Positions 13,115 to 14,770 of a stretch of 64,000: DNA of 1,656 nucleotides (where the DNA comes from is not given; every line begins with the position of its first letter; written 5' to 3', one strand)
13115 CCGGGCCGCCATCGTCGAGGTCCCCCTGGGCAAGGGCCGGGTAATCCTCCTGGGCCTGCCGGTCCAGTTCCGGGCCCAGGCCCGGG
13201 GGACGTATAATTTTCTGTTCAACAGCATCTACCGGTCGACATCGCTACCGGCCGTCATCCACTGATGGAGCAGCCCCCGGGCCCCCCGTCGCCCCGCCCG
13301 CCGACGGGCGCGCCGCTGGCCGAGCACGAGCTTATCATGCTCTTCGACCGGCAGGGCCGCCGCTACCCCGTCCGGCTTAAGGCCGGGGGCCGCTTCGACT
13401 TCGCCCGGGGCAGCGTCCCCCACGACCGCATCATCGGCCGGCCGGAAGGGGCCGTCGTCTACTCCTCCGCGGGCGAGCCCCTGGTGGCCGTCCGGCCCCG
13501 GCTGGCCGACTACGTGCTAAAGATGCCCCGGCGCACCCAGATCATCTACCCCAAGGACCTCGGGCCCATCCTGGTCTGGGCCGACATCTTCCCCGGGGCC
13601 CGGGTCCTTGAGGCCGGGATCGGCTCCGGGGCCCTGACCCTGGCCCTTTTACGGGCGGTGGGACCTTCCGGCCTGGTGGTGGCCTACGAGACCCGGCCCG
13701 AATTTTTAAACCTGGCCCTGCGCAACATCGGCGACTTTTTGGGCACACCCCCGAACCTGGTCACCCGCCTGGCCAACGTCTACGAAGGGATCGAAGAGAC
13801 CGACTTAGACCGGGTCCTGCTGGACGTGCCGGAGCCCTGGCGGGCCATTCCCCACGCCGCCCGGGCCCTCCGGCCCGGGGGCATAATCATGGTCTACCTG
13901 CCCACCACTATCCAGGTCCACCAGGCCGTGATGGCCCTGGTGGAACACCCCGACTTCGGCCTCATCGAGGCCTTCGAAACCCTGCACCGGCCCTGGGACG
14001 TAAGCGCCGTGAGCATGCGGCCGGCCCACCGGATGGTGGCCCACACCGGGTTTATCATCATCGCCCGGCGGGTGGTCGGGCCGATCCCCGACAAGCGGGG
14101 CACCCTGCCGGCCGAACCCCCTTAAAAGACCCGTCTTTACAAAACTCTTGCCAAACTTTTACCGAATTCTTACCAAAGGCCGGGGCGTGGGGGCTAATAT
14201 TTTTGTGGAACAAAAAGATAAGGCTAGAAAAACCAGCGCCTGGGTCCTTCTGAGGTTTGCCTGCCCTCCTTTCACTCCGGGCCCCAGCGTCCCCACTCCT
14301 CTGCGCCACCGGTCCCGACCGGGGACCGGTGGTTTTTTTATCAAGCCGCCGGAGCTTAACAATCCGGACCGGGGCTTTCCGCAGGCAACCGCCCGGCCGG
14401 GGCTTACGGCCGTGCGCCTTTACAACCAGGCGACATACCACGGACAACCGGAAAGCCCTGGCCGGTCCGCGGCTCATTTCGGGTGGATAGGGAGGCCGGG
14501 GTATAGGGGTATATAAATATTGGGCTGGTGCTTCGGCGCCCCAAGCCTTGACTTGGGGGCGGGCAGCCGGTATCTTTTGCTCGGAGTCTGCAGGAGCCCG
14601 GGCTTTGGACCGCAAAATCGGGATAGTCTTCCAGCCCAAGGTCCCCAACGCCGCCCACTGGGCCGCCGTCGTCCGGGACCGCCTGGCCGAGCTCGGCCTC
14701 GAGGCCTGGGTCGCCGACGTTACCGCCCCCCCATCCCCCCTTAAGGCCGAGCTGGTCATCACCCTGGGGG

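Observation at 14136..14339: Candidate response-regulator-controlled sRNA carrying two anti-Shine-Dalgarno motifs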

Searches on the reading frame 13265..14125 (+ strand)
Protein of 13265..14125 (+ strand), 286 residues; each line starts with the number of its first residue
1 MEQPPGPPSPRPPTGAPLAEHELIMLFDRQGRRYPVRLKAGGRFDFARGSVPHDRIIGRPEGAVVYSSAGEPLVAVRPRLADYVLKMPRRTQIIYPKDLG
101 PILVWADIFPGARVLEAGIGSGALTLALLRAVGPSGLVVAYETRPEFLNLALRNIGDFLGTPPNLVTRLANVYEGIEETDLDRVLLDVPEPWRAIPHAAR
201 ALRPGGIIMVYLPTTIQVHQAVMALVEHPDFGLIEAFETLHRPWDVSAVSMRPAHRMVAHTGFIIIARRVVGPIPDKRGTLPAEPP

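Call 8: find_related_loci(query=window:13265-14125:+, collection=genome_contigs, flank=4000)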
Query window:13265-14125:+ (286 aa) in genome_contigs; peptide patterns used: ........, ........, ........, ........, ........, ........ (x = any residue, [..] = any of these).
600 stretches matched a pattern (row limit reached: there are more); 541 encode a relative of the query (tblastn E <= 1e-3); the best 80 are kept; 80 distinct loci.
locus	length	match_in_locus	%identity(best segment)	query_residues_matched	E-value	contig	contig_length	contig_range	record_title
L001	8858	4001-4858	96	1-286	5e-180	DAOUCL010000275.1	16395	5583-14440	MAG TPA_asm: Dehalococcoidia bacterium isolate H81_820 454994, whole genome shotgun sequence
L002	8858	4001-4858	95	1-286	2e-178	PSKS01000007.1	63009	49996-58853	MAG: Chloroflexota bacterium isolate ERB_22_2 NODE_96_length_63009_cov_2.915499, whole genome shotgun sequence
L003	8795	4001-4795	54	8-270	5e-95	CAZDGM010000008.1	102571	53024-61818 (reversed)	MAG TPA_asm: uncultured Thermodesulfobacteriota bacterium isolate binchicken_co30_4 genome assembly, contig: NODE_236_le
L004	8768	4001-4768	58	16-271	6e-92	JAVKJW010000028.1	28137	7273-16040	MAG: Candidatus Thermofontivivens primus isolate QQ_201705_bins_113 QQ_201705_bins_113_scaffold_28, whole genome shotgun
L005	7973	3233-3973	59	24-271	7e-92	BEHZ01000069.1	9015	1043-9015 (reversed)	Bacterium HR23 DNA, contig: NODE_2296_69, isolate: HRbin23, whole genome shotgun sequence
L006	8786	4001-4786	57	22-284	1e-91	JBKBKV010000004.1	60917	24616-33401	MAG: Dehalococcoidia bacterium isolate 21I_052.bin.40 NODE_4_length_60917_cov_5.943606, whole genome shotgun sequence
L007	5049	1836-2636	56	3-270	6e-91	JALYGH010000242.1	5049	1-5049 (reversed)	MAG: Chloroflexota bacterium isolate GDC bin6 SD1469-71_k127_743365, whole genome shotgun sequence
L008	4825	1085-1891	55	6-270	1e-89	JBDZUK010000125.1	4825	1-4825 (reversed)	MAG: Nitrospiraceae bacterium isolate PE_seawater46 NODE_4780_length_4825, whole genome shotgun sequence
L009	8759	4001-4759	55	18-270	2e-89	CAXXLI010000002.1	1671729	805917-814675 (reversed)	MAG: Dehalococcoidia bacterium isolate 9897fa5f-a7d9-472a-8fac-ec7462edf643 genome assembly, contig: contig_2, whole gen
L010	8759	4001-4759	55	18-270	5e-89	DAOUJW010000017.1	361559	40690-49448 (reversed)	MAG TPA_asm: Dehalococcoidia bacterium isolate S34_281 k113_895121, whole genome shotgun sequence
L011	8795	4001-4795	54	15-276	5e-89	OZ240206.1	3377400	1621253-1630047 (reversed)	MAG: Dehalococcoidia bacterium isolate 2e453fae-0281-4c22-a0b3-57af5dde5db4 genome assembly, chromosome: 1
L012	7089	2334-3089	56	22-273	5e-89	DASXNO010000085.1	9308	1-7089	MAG TPA_asm: Actinomycetota bacterium isolate SMAG_U5356 k141_1742215, whole genome shotgun sequence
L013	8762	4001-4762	54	17-269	2e-88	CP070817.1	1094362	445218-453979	MAG: Deltaproteobacteria bacterium isolate bin116 chromosome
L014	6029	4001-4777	51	12-270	8e-89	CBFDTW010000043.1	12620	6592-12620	MAG TPA_asm: uncultured bacterium isolate SRR6823440_binner12_Refined_134 genome assembly, contig: ERZ650341.3048, whole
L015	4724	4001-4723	53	24-264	1e-88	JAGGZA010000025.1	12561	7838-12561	MAG: Candidatus Aerophobetes bacterium isolate AUK192 PB_MBMC_146_c_000000000043, whole genome shotgun sequence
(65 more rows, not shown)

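Call 18: find_homologous_proteins(query=window:13265-14122:+, max_evalue=1e-60)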
Query window:13265-14122:+ (286 aa): 6855 proteins with E <= 1e-60 among 8000 candidates; the best 120 are listed.
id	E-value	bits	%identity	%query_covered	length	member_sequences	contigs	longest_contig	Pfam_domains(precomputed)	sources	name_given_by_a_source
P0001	3.2e-168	576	91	94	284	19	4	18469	PF14801.13,PF13649.13,PF08704.17,PF01135.26,PF21985.3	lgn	-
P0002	2.1e-144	498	89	86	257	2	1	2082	PF08704.17,PF01135.26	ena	-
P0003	2.8e-97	343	60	93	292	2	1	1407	PF13847.13,PF14801.13,PF13649.13,PF08704.17,PF01135.26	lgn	-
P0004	1.3e-96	341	62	94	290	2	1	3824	PF14801.13,PF08704.17,PF01135.26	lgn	-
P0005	2.7e-96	340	57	96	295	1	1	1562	PF14801.13,PF08704.17,PF01135.26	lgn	-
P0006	2.8e-94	334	58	95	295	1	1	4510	PF13847.13,PF14801.13,PF13649.13,PF08704.17,PF01135.26,PF21985.3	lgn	-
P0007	1.1e-93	332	60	87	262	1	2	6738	PF13847.13,PF14801.13,PF08704.17,PF01135.26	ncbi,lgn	-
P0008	3.8e-93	330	60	91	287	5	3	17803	PF14801.13,PF08704.17,PF01135.26,PF21985.3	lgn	-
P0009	2.0e-92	327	60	92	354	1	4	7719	PF14801.13,PF08704.17,PF21985.3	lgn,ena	-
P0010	2.0e-92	327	58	90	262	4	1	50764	PF13847.13,PF14801.13,PF08704.17,PF01135.26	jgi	jgi:tRNA (adenine57-N1/adenine58-N1)-methyltransferase catalytic subunit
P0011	1.5e-91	325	59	94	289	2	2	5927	PF13847.13,PF14801.13,PF13649.13,PF08704.17,PF01135.26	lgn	-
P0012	2.2e-91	324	61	87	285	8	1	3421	PF14801.13,PF08704.17,PF01135.26,PF21985.3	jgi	jgi:tRNA (adenine57-N1/adenine58-N1)-methyltransferase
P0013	3.1e-91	324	59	90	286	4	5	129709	PF14801.13,PF08704.17,PF01135.26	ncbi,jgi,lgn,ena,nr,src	ncbi:MAG TPA: tRNA (adenine-N1)-methyltransferase [Chloroflexota bacterium]|jgi:tRNA (adenine57-N1/a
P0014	3.1e-91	324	59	90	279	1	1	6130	PF14801.13,PF08704.17,PF01135.26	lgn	-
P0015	3.1e-90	320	54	91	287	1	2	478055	PF13847.13,PF14801.13,PF08704.17,PF01135.26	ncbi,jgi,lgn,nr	ncbi:MAG: tRNA (adenine-N1)-methyltransferase [Dictyoglomus sp. NZ13-RE01]|nr:MAG: tRNA (adenine-N1)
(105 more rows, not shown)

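Call 19: find_encoding_contigs(protein=P0001, flank=3000, max_places=6)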
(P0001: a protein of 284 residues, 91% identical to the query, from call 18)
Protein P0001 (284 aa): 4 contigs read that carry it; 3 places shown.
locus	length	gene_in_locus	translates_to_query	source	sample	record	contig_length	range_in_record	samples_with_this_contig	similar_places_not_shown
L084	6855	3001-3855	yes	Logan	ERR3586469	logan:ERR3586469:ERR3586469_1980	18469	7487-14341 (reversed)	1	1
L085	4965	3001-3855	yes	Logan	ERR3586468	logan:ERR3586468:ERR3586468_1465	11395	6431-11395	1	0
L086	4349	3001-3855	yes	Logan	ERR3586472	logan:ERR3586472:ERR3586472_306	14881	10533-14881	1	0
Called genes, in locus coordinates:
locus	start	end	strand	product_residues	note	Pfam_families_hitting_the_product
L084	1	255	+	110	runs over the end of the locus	PF01052:FliMN_C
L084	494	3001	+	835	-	PF00246:Peptidase_M14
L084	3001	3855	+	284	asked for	PF14801:TrmI-like_N, PF21985:TR61B_FKBP-like (weak), PF08704:GCD14, PF01135:PCMT, PF13649:Methyltransf_25 (weak)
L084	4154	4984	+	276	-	PF01513:NAD_kinase, PF20143:NAD_kinase_C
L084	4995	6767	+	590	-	PF02463:SMC_N, PF13476:AAA_23, PF13555:AAA_29 (weak)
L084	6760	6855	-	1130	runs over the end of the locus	PF02463:SMC_N, PF13304:AAA_21 (weak), PF13476:AAA_23, PF24161:CCDC39 (faint)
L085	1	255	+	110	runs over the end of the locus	PF01052:FliMN_C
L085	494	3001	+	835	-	PF00246:Peptidase_M14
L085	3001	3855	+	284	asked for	PF14801:TrmI-like_N, PF21985:TR61B_FKBP-like (weak), PF08704:GCD14, PF01135:PCMT, PF13649:Methyltransf_25 (weak)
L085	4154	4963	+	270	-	?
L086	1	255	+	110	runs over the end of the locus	PF01052:FliMN_C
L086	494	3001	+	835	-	PF00246:Peptidase_M14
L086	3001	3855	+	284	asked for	PF14801:TrmI-like_N, PF21985:TR61B_FKBP-like (weak), PF08704:GCD14, PF01135:PCMT, PF13649:Methyltransf_25 (weak)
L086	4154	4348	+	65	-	?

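Call 20: find_encoding_contigs(protein=P0002, flank=3000, max_places=4)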
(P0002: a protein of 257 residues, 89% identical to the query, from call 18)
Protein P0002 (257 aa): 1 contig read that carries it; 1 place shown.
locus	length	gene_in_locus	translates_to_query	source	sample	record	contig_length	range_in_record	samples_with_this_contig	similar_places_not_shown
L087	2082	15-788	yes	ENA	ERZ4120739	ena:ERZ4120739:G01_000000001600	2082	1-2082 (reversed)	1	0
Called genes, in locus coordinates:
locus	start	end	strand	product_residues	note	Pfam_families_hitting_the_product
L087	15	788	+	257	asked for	PF01135:PCMT, PF08704:GCD14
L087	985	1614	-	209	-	PF02517:Rce1-like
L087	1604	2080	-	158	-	?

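Call 29: find_encoding_contigs(protein=window:13265-14125:+, flank=10000, max_places=3)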
Protein window:13265-14125:+ (286 aa): 3 contigs read that carry it; 2 places shown.
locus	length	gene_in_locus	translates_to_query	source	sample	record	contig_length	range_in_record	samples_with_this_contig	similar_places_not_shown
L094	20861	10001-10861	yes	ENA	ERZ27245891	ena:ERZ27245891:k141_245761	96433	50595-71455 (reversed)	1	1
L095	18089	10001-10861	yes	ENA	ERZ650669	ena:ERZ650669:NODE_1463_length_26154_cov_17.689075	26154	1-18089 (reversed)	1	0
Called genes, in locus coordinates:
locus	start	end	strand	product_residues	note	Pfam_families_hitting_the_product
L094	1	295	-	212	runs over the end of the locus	PF02108:FliH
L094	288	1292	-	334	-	PF03448:MgtE_N (faint), PF14842:FliG_N, PF14841:FliG_M, PF14842:FliG_N (weak), PF01706:FliG_C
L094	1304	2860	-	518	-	PF01514:YscJ_FliF, PF08345:YscJ_FliF_C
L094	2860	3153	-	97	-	PF02049:FliE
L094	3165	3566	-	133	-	PF00460:Flg_bb_rod, PF06429:Flg_bbr_C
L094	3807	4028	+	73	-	PF06289:FlbD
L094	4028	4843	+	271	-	PF20560:MotA_N (weak), PF01618:MotA_ExbB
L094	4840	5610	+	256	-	PF13677:MotB_plug, PF00691:OmpA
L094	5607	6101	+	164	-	PF03748:FliL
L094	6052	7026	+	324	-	PF02154:FliM, PF01052:FliMN_C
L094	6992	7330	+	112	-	PF01052:FliMN_C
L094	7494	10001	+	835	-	PF00246:Peptidase_M14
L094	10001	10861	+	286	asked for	PF14801:TrmI-like_N, PF21985:TR61B_FKBP-like (weak), PF01135:PCMT, PF08704:GCD14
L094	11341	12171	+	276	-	PF01513:NAD_kinase, PF20143:NAD_kinase_C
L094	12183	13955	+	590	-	PF02463:SMC_N, PF13476:AAA_23, PF13555:AAA_29 (weak)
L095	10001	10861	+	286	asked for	PF14801:TrmI-like_N, PF21985:TR61B_FKBP-like (weak), PF01135:PCMT, PF08704:GCD14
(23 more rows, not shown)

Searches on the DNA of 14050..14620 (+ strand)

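Call 6: search_rna_families(source=window, start=14050, end=14620, threshold=evalue, max_evalue=10, show_alignments=3)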
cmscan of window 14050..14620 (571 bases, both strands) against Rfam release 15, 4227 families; matches with E-value up to 10: 7.
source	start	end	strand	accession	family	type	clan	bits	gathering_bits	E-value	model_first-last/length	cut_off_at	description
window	14321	14402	-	RF03044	Proteo-phage-1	Gene; sRNA;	-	15.1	42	4.8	1-82/82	no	Proteo-phage-1 RNA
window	14306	14332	-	RF00805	mir-351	Gene; miRNA;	-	14.5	70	5.2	1-75/75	no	mir-351 microRNA precursor family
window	14391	14467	-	RF03668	mir-1788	Gene; miRNA;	-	13.7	57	5.8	1-77/77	no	mir-1788 microRNA precursor family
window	14306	14339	+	RF00599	SNORA77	Gene; snRNA; snoRNA; HACA-box;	-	12.6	42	6.3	14-48/125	no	Small nucleolar RNA SNORA77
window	14263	14354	+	RF02680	PreQ1-III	Cis-reg; riboswitch;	-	12.5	63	8.7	1-102/102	no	PreQ1-III (pre queuosine) riboswitch aptamer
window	14050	14065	-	RF01122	sR39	Gene; snRNA; snoRNA; CD-box;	-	11.1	50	3.8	1-16/56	3'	Small nucleolar RNA sR39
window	14279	14327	-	RF02357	RNaseP-T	Gene; ribozyme;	CL00002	10.9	60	6.8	1-208/208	no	RNaseP truncated form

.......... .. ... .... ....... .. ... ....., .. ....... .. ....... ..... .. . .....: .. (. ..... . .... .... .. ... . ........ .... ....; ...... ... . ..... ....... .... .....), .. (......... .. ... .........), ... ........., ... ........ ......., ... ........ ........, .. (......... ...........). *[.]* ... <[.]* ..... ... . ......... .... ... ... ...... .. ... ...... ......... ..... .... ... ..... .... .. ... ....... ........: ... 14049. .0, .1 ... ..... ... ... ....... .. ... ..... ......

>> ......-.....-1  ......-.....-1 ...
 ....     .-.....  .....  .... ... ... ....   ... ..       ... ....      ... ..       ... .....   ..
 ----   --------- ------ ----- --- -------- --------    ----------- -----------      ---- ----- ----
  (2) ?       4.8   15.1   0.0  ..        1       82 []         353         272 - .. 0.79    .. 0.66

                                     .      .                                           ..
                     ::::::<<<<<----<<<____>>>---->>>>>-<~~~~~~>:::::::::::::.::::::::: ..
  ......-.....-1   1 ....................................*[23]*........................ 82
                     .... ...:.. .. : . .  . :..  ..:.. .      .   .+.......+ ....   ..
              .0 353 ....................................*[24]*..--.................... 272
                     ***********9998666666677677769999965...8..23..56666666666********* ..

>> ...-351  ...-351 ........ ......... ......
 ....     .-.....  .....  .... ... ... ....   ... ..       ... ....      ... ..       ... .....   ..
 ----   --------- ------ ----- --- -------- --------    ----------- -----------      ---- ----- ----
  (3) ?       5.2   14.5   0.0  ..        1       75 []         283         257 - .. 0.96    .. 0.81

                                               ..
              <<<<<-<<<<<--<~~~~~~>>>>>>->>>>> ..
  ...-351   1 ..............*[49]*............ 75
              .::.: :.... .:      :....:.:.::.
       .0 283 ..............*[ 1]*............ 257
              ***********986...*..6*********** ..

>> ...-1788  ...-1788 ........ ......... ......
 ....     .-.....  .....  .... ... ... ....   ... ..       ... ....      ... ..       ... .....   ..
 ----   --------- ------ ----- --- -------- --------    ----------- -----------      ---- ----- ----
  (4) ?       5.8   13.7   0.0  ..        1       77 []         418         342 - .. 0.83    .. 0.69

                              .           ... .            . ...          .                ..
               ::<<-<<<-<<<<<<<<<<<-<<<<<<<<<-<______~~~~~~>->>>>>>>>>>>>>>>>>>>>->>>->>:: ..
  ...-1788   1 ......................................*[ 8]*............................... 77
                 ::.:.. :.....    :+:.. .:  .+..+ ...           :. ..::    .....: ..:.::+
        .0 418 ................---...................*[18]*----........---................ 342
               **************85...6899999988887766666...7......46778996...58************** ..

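Call 34: build_rna_model(alignment_id=A3)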
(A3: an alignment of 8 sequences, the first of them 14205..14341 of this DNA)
Model R1 built from alignment A3 (8 sequences, 142 columns); structure: RNAalifold consensus.
model positions 139; base pairs 32; branch points 1; effective number of sequences 0.96; information 0.591 bits per position. Calibrated on 0.2 Mb of random sequence (short: E-values are rough).
structure used (alignment columns):
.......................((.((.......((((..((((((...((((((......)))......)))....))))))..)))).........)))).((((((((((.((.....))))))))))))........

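Call 35: search_with_rna_model(model_id=R1, sources=[window, L003, L004, L005, L006, L007, L008, L009, L010, L011, L012, L013, L014, L015, L016, L017, L018, L019, L020, L021, L022, L023, L024, L025, L026, L027, L028, L029, L030, L031, L032, L033, L034, L035, L036, L037, L038, L039, L040, L041, L042, L043, L044, L045, L046, L047, L048, L049, L050, L051, L052, L053, L054, L055, L056, L057, L058, L059, L060, L061, L062, L063, L064, L065, L066, L067, L068, L069, L070, L071, L072, L073, L074, L075, L076, L077, L078, L079, L080, L088, L089], max_evalue=10)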
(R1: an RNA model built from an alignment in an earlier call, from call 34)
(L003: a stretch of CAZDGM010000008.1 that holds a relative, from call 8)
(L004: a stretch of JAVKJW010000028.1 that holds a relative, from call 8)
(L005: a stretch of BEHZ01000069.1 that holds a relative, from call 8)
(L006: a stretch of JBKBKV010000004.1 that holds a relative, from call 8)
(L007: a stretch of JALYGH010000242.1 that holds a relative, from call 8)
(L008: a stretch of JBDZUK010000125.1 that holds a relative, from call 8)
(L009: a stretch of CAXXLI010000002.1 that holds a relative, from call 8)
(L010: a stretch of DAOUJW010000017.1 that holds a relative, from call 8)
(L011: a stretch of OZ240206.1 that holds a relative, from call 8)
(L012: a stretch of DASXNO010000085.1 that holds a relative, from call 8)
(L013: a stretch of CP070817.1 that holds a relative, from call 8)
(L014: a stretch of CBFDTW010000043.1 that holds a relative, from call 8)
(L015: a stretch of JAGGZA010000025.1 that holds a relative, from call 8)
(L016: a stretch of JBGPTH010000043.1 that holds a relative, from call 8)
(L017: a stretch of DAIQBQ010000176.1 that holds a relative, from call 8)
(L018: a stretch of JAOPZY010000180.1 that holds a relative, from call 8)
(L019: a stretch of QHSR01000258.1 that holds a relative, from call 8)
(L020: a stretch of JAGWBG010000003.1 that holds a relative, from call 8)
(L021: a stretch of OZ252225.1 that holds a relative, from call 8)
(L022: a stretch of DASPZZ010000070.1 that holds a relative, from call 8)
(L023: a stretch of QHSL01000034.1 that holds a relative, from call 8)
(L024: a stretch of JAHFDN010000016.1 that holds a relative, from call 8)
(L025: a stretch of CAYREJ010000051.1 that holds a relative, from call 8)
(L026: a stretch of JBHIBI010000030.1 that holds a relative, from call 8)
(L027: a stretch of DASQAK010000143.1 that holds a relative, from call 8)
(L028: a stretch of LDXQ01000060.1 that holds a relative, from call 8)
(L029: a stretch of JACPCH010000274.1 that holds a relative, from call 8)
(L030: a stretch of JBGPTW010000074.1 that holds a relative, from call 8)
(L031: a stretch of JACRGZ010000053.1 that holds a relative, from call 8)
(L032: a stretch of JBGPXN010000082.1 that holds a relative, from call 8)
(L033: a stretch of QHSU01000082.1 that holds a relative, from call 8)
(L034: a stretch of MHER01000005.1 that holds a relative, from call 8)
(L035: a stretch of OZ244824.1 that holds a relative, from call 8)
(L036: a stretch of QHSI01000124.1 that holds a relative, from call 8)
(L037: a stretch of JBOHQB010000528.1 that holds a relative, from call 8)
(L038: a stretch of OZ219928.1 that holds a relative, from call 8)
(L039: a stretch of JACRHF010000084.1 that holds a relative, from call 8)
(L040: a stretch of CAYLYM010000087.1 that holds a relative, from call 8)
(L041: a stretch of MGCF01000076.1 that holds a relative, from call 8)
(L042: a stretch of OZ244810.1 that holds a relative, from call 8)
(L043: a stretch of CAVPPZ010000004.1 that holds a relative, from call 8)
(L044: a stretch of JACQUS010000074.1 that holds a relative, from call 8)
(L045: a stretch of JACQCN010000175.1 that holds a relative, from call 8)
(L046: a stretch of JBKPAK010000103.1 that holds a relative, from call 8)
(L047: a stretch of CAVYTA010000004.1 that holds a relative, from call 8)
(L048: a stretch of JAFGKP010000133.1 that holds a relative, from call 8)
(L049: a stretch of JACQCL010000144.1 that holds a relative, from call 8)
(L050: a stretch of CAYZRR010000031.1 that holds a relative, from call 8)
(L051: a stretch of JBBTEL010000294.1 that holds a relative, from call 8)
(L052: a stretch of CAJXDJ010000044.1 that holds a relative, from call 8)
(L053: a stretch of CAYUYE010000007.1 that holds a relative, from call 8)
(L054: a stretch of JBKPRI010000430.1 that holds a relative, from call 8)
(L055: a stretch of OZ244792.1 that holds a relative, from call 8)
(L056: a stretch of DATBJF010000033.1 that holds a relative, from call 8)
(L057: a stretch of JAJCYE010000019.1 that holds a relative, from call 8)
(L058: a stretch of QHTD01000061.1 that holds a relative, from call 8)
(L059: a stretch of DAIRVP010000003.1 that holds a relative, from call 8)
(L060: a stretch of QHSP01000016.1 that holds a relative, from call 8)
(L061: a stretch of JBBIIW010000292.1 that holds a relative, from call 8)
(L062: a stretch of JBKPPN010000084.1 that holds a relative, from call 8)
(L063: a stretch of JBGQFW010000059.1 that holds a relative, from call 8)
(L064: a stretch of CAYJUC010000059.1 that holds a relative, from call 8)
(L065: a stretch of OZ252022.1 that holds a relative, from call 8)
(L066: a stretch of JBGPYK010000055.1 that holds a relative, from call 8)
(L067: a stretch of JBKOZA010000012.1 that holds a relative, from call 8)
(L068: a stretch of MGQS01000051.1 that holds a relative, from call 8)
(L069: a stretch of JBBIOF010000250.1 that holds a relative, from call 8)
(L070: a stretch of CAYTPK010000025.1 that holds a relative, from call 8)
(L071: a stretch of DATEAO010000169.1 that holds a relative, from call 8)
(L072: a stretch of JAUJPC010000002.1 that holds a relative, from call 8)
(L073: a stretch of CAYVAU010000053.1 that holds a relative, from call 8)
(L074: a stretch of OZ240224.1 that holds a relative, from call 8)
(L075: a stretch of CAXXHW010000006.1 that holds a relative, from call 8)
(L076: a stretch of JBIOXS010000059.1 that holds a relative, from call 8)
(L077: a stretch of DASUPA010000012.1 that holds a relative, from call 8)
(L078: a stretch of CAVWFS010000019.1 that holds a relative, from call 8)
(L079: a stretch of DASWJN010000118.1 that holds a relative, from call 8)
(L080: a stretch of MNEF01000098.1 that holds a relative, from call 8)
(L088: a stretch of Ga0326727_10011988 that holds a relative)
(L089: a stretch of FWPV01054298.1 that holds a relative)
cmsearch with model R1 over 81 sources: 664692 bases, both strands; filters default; matches with E-value up to 10: 3.
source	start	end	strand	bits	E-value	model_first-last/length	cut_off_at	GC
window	14203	14341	+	174.5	1.3e-43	1-139/139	no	0.58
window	14306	14332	-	21.3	0.011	104-130/139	no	0.81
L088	653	694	-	10.3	8.9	38-84/139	no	0.71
